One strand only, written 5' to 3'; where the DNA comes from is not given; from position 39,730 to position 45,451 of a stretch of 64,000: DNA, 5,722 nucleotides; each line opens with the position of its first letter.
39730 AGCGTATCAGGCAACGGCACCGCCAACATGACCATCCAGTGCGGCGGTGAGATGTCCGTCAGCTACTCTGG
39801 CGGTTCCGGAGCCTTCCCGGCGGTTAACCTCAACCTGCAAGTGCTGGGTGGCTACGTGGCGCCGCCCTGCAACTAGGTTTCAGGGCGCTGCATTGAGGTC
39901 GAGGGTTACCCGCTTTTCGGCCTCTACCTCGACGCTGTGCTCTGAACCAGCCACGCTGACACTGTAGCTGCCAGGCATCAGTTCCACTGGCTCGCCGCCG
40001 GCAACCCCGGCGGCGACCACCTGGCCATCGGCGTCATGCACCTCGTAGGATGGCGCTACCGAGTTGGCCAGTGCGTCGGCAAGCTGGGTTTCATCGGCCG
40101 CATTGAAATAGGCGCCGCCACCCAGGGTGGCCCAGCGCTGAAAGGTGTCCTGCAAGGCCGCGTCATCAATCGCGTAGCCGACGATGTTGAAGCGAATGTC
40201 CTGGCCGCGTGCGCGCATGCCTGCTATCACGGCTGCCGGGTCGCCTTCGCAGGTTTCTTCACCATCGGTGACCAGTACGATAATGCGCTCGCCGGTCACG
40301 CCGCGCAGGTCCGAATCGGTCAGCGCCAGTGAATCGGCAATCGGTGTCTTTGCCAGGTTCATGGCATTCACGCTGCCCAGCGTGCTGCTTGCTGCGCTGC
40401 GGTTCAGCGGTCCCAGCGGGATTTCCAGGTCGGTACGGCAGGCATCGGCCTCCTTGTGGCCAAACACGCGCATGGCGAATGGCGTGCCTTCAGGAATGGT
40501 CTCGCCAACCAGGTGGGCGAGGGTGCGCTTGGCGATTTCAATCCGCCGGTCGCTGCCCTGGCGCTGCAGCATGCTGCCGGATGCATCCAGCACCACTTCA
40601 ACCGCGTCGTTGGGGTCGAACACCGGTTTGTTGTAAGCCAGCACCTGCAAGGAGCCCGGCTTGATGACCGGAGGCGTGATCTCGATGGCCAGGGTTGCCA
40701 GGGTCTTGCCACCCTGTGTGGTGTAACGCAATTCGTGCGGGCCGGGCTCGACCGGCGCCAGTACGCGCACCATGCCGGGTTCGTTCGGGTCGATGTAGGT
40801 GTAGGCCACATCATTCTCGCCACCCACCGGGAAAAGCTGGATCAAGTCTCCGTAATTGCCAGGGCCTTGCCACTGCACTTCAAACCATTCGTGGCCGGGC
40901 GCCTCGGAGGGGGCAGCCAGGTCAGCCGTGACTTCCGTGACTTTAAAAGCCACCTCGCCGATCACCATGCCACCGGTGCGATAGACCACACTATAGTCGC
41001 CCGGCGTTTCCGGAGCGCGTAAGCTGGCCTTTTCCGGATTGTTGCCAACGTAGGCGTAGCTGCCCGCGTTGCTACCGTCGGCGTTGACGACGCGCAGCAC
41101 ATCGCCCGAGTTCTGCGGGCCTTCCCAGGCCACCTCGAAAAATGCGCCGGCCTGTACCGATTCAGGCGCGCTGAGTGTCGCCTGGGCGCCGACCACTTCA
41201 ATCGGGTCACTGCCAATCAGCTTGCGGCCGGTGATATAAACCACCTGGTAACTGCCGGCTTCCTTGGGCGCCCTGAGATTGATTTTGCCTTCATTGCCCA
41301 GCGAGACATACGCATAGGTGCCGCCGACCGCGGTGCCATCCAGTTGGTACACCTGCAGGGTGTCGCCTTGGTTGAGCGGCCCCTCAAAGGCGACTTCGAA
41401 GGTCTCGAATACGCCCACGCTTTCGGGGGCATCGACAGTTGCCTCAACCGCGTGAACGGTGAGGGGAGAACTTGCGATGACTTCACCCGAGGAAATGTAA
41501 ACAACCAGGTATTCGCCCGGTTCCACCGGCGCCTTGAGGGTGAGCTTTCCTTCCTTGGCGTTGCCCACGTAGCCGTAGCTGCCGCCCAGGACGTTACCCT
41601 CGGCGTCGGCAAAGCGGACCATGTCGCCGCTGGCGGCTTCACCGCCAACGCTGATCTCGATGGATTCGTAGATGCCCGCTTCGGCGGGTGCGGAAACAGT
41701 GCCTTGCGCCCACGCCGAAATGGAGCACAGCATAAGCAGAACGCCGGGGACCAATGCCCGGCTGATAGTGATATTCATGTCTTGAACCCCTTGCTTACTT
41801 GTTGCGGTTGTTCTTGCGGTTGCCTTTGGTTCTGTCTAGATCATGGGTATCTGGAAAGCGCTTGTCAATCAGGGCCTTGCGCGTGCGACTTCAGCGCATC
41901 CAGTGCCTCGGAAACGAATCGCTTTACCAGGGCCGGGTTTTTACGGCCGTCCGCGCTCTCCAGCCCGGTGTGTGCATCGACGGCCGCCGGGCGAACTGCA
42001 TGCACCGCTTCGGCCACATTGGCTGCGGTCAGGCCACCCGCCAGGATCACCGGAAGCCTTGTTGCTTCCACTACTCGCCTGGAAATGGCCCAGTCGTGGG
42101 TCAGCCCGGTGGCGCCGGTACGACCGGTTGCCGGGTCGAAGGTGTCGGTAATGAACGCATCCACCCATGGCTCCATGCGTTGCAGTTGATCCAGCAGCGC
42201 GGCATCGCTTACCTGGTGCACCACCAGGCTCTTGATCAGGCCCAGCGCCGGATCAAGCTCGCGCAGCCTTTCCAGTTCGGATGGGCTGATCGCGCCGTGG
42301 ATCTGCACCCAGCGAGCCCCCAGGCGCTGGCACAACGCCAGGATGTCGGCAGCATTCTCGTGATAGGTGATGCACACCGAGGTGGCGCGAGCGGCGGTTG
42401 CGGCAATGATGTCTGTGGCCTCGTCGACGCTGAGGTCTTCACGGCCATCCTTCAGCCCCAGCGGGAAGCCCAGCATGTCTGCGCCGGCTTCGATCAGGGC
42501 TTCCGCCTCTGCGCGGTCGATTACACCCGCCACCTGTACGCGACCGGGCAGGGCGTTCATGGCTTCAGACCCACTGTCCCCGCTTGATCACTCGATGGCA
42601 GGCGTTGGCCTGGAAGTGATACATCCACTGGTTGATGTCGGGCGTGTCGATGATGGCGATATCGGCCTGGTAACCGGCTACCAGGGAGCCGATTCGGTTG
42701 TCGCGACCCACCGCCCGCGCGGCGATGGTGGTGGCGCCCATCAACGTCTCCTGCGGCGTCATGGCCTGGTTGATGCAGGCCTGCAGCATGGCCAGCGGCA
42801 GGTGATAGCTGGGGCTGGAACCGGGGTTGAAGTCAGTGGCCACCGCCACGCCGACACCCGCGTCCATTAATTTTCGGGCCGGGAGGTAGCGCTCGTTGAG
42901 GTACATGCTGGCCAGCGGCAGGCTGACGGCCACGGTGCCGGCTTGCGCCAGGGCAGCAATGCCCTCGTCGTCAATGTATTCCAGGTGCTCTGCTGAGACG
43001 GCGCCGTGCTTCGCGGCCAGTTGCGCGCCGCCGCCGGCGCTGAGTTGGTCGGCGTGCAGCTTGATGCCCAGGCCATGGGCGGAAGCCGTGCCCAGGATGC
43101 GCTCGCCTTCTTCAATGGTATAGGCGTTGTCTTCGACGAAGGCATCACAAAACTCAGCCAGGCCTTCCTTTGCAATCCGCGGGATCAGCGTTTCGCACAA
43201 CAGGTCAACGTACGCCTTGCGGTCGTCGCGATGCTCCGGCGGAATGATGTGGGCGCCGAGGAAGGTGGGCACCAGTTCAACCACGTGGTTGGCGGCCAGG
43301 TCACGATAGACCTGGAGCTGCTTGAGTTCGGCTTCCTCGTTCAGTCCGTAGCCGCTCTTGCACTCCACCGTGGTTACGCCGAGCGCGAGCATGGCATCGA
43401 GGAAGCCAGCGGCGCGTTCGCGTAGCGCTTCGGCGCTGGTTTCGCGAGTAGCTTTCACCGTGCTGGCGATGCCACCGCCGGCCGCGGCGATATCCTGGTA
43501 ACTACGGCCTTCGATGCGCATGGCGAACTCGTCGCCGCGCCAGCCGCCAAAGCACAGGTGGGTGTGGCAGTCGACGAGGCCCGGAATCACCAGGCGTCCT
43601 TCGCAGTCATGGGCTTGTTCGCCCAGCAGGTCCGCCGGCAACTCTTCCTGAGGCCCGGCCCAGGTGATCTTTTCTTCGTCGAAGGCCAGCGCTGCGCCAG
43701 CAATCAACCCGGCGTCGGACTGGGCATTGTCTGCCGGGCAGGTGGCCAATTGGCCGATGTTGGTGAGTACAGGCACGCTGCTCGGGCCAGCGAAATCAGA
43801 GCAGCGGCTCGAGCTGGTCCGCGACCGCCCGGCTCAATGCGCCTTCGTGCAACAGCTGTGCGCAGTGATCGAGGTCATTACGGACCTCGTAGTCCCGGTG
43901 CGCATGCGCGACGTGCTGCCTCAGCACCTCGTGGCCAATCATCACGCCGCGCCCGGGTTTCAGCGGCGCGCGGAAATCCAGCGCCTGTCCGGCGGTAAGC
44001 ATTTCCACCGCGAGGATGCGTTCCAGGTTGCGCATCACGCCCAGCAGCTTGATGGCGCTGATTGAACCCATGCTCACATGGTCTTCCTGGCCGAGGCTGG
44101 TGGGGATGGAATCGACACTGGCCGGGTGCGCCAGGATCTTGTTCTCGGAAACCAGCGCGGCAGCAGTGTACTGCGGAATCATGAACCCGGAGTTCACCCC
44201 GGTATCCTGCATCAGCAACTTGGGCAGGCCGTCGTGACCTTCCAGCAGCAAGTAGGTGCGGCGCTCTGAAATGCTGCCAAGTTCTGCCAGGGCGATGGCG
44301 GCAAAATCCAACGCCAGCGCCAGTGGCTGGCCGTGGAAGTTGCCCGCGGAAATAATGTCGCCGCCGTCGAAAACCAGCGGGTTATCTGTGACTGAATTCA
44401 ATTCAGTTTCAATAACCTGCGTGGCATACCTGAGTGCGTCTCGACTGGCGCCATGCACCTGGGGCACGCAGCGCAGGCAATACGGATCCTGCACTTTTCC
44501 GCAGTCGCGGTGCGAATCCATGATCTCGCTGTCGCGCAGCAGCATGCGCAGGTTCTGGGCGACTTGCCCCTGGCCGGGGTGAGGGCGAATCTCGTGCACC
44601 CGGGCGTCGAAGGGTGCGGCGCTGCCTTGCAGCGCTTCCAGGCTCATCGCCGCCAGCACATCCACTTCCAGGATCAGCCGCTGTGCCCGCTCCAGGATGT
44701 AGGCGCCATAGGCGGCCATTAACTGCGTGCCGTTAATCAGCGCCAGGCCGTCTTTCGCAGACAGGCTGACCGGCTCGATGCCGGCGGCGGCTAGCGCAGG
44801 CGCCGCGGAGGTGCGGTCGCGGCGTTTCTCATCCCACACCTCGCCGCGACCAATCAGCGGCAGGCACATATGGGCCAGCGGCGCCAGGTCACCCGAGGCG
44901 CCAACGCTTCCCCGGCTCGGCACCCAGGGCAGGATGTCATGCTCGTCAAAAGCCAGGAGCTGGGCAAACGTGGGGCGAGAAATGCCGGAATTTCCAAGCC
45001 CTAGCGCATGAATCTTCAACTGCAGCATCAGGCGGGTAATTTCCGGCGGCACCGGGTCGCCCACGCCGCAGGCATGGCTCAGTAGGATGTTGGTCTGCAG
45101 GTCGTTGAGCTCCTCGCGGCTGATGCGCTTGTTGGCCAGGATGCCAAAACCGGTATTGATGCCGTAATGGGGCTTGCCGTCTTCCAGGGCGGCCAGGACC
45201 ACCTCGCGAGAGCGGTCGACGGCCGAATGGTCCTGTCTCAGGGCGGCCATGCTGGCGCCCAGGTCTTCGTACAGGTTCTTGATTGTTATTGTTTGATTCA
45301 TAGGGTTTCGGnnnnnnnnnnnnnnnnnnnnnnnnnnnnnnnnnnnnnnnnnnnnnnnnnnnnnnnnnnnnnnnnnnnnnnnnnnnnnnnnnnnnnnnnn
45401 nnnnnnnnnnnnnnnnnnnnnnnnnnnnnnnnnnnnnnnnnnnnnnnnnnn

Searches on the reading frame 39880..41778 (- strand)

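Call 57: search_protein_families(library=pfam, proteins=[window:39880-41778:-], max_evalue=0.0001)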
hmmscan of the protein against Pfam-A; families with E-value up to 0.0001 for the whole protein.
window:39880-41778:- (632 aa): 2 families
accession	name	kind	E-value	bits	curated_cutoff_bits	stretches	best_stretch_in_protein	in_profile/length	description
PF00092.34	VWA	-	3.4e-06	27.8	23.8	1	395-569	4-171/174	von Willebrand factor type A domain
PF13519.12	VWA_2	-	9.4e-05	23.4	27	0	395-507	3-107/107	von Willebrand factor type A domain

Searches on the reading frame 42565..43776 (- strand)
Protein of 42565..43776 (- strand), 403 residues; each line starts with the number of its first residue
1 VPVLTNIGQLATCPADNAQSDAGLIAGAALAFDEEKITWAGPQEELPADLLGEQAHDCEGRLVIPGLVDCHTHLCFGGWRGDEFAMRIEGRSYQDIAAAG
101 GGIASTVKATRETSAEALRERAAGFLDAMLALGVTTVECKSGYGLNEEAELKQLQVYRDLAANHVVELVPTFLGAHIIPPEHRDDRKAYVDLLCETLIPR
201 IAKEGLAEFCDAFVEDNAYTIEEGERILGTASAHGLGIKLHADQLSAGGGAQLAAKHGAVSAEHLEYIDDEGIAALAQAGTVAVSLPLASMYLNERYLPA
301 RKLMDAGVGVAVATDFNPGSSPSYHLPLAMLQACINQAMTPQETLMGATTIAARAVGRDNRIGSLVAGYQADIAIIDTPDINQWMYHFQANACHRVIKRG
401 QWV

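Call 57: search_protein_families(library=pfam, proteins=[window:42565-43776:-], max_evalue=0.0001)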
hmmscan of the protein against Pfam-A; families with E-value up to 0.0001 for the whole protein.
window:42565-43776:- (403 aa): 2 families
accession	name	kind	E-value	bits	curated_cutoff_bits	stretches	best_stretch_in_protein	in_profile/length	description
PF01979.26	Amidohydro_1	-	6.2e-24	85.3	25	1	62-403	1-345/345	Amidohydrolase family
PF07969.17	Amidohydro_3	-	9.1e-21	75.3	29.7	2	110-383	150-446/472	Amidohydrolase family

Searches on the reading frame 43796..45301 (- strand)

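Call 57: search_protein_families(library=pfam, proteins=[window:43796-45301:-], max_evalue=0.0001)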
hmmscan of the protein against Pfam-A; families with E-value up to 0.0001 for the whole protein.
window:43796-45301:- (501 aa): 1 family
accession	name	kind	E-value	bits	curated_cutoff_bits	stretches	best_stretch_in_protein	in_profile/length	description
PF00221.24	Lyase_aromatic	-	7.9e-184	612.1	27.3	1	25-460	23-464/466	Aromatic amino acid lyase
